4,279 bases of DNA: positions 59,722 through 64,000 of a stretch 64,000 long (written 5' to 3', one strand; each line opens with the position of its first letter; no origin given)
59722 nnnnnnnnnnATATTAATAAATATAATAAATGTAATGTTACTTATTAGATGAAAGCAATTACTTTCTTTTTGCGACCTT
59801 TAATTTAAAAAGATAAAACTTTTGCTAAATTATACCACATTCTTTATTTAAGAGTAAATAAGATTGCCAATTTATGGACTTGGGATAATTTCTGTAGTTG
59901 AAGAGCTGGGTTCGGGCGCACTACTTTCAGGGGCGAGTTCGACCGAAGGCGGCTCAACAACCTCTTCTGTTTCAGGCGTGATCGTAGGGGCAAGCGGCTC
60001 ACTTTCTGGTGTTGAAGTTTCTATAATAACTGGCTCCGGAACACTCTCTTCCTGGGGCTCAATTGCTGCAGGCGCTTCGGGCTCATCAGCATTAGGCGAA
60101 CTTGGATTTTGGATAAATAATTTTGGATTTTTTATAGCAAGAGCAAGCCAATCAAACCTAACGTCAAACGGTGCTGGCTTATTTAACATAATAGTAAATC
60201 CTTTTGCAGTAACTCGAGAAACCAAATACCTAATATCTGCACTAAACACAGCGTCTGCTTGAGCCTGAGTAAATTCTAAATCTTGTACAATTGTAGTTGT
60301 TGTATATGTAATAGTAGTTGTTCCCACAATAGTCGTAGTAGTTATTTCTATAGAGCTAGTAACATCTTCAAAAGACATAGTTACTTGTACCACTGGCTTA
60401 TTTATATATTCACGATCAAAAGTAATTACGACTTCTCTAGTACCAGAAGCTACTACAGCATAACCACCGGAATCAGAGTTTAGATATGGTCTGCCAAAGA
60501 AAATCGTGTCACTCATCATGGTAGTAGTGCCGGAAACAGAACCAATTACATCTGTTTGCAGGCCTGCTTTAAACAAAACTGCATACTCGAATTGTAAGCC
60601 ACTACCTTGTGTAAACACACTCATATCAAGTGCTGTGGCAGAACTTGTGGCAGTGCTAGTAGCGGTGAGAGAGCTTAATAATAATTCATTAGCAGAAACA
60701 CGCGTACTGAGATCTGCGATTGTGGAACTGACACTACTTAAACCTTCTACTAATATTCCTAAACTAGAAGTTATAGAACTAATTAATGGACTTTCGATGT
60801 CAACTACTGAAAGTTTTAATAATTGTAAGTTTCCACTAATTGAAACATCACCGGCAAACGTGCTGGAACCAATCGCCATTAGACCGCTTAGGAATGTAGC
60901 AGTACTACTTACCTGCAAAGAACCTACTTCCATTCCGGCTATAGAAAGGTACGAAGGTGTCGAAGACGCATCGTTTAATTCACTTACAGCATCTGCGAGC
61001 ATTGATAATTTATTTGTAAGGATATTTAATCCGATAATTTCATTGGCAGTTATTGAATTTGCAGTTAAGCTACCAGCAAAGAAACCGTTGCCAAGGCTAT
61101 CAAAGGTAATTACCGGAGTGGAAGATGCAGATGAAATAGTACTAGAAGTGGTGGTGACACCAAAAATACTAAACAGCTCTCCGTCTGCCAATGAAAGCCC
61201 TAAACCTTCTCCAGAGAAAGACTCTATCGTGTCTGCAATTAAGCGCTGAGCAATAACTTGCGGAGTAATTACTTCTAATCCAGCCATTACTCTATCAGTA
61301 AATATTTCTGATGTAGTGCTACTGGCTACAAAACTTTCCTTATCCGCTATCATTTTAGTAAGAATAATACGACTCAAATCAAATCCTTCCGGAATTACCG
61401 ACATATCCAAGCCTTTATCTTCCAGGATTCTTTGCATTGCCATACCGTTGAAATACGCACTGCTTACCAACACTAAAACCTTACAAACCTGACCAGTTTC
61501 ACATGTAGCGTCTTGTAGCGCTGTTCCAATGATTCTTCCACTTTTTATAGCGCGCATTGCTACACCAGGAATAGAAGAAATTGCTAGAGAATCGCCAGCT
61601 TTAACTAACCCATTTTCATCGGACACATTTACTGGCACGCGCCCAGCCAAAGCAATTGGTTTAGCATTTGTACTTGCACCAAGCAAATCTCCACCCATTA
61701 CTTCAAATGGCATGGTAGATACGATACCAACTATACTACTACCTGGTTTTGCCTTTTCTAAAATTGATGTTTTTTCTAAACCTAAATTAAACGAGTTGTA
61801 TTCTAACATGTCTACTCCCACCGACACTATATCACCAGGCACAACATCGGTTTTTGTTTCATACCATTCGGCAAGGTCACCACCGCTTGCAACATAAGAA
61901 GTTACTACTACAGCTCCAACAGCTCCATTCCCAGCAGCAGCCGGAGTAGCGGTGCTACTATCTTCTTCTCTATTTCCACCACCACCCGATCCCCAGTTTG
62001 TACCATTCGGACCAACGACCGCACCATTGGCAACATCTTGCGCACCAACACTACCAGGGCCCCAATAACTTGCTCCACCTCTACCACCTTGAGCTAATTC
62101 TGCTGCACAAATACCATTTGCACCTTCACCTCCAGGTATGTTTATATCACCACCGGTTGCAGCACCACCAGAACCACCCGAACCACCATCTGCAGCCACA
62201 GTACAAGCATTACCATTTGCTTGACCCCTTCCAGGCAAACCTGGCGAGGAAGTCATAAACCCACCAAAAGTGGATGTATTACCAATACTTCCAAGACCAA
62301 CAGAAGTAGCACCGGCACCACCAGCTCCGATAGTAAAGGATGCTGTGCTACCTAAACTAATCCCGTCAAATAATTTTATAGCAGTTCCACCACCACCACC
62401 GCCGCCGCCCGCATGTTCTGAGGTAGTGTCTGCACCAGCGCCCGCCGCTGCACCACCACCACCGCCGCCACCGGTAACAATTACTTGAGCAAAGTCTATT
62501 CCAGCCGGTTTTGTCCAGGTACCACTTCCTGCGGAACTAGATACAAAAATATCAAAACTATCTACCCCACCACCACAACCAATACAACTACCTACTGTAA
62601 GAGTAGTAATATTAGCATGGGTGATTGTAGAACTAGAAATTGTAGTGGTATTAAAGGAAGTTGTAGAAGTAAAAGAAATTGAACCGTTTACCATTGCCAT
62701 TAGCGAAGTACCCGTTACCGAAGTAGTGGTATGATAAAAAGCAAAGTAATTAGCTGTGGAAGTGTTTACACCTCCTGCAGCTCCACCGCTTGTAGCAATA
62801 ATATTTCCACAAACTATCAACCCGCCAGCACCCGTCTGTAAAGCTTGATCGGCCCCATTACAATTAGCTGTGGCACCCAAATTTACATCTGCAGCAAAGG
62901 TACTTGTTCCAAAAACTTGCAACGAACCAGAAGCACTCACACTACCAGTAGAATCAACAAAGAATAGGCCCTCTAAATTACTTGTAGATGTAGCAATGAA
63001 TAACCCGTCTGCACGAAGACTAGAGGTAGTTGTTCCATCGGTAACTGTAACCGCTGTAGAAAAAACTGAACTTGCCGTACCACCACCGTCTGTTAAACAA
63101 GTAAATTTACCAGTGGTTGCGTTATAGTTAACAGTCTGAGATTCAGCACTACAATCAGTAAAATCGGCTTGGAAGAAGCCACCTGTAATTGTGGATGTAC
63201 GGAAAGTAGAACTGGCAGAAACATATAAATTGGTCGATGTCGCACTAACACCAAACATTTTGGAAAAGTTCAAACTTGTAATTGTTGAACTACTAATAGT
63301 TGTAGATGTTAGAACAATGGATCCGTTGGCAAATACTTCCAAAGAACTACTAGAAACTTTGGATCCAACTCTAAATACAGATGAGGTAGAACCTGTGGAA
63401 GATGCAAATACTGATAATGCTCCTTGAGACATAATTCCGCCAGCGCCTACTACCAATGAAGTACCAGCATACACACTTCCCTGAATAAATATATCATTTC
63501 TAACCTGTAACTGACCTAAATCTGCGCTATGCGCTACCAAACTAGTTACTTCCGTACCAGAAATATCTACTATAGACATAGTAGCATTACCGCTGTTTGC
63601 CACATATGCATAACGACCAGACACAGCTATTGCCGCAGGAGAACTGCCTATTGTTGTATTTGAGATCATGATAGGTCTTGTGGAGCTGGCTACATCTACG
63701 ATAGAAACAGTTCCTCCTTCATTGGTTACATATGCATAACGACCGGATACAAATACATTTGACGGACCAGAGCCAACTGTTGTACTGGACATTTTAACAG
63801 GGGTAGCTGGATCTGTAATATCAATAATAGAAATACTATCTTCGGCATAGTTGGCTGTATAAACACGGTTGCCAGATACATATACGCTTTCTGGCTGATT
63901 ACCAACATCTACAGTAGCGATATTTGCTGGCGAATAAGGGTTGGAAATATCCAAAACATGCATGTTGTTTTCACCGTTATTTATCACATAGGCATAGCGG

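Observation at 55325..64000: Cohesin-like / dockerin / YVTN-propeller giant-protein cluster (cellulosome-type modules in a non-cellulolytic context)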

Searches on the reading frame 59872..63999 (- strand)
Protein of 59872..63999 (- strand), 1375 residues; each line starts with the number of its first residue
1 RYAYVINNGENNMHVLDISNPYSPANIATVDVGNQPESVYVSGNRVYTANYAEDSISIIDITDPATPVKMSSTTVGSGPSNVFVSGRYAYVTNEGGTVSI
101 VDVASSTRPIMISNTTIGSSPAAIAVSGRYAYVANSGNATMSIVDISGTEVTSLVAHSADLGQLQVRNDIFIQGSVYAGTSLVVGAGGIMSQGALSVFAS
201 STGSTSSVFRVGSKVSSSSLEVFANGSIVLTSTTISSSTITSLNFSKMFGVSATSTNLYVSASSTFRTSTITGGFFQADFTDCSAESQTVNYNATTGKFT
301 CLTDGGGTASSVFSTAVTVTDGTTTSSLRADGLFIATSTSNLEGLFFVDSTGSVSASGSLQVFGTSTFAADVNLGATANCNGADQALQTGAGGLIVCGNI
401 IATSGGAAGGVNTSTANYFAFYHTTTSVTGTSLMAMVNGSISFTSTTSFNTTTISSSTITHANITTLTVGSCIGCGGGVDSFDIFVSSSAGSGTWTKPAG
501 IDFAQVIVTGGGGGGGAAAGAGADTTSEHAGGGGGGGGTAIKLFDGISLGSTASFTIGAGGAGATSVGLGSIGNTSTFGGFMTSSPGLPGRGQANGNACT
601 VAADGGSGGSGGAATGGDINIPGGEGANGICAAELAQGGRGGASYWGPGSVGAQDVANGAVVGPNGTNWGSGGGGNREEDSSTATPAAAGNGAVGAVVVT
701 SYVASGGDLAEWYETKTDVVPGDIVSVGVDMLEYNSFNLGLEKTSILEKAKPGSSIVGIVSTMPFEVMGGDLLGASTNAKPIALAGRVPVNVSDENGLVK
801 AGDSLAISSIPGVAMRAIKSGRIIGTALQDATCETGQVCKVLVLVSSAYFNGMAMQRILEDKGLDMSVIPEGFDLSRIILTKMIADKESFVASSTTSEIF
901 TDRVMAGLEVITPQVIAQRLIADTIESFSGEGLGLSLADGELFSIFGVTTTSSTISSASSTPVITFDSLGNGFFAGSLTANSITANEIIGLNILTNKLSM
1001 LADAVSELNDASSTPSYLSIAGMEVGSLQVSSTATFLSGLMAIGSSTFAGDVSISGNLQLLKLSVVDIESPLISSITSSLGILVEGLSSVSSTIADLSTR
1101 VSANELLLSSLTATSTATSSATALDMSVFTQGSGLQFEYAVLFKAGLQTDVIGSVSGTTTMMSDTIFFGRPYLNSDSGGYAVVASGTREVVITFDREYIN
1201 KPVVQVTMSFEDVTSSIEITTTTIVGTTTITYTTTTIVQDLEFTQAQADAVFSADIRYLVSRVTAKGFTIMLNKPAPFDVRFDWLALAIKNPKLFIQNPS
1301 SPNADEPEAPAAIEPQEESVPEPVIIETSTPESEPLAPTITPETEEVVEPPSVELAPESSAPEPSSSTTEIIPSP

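Call 3: search_protein_families(library=pfam, proteins=[window:59872-63987:-], max_evalue=0.1)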
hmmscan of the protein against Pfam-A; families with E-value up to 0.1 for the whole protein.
window:59872-63987:- (1371 aa): 5 families
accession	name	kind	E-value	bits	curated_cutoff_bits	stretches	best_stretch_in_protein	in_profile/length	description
PF08309.17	LVIVD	-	1.1e-11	44.3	20.2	2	120-143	7-29/42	LVIVD repeat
PF21722.4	Gly_rich_2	-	6.8e-08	33.2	24.3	1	486-696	3-224/226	Glycine-rich domain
PF10282.15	Lactonase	-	0.0019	17.9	21.7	1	39-145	154-276/344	Lactonase, 7-bladed beta-propeller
PF02239.22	Cytochrom_D1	-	0.0024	16.9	25.5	1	49-143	14-107/368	Cytochrome D1 heme domain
PF09458.16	H_lectin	-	0.0038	17.8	24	0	1248-1282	29-66/67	H-type lectin domain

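Call 38: search_protein_families(library=ncbifam, proteins=[window:59872-63999:-], max_evalue=0.1)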
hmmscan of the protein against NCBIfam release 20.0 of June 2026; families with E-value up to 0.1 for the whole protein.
window:59872-63999:- (1375 aa): 3 families
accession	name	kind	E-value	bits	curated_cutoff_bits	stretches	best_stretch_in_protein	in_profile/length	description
TIGR02276.1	beta_rpt_yvtn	repeat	1.2e-07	31.5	27.85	2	85-127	2-42/42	beta-propeller repeat protein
TIGR04312.1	choice_anch_B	subfamily_domain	0.00038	19.8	100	0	87-198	45-158/364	choice-of-anchor B family protein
NF002320.0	PRK01259.1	subfamily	0.0052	16.2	297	1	129-267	178-315/316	ribose-phosphate diphosphokinase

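Call 42: search_solved_structures(query=window:59872-63999:-, max_evalue=1)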
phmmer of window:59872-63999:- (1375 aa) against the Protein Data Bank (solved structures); distinct sequences matched with E-value up to 1: 1.
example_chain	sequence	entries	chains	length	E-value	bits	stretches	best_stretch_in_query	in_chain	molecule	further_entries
5c2v_B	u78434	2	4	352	0.061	14.5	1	30-157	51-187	HYDRAZINE SYNTHASE BETA SUBUNIT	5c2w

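Call 43: search_protein_families(library=phrogs, proteins=[window:59872-63999:-], max_evalue=0.01)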
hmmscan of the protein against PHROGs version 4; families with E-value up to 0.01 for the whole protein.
window:59872-63999:- (1375 aa): 3 families
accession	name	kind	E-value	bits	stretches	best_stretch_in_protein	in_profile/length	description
phrog_863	-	tail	9.2e-21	75.4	1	237-708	99-610/690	tail fiber assembly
phrog_22523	-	unknown function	1.5e-12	48.3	1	4-151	83-236/309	-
phrog_6202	-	tail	2.6e-07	31.2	1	415-699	382-634/636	tail fiber protein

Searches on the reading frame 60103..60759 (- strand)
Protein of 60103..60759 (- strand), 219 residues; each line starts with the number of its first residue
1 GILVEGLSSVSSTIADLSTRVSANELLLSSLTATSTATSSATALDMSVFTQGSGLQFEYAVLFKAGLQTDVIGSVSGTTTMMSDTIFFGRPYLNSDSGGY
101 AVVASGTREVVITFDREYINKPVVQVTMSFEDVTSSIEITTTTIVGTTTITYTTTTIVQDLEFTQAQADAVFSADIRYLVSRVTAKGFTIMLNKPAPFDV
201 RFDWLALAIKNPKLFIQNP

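Call 70: search_protein_families(library=pfam, proteins=[window:60103-60759:-], max_evalue=1)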
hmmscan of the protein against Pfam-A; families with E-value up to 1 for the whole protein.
seq(219 aa): 3 families
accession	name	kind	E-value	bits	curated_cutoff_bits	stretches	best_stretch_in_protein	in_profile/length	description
PF09458.16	H_lectin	-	0.00011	22.7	24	1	170-206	27-66/67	H-type lectin domain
PF00959.24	Phage_lysozyme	-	0.19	12.5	22.3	1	143-185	13-57/125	Phage lysozyme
PF06506.16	PrpR_N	-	0.69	9.9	29.1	1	116-191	43-123/167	Propionate catabolism activator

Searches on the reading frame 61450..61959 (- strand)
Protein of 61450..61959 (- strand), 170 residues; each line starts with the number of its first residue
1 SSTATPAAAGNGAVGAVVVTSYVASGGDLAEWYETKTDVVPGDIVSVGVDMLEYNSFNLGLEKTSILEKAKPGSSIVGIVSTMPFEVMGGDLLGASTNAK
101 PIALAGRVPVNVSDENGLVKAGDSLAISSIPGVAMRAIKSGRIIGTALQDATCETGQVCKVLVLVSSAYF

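Call 70: search_protein_families(library=pfam, proteins=[window:61450-61959:-], max_evalue=1)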
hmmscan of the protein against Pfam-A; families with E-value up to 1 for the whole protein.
seq(170 aa): 1 family
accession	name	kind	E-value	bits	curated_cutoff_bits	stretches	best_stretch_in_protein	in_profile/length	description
PF13680.12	DUF4152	-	0.0084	16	27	1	32-114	124-205/225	Protein of unknown function (DUF4152)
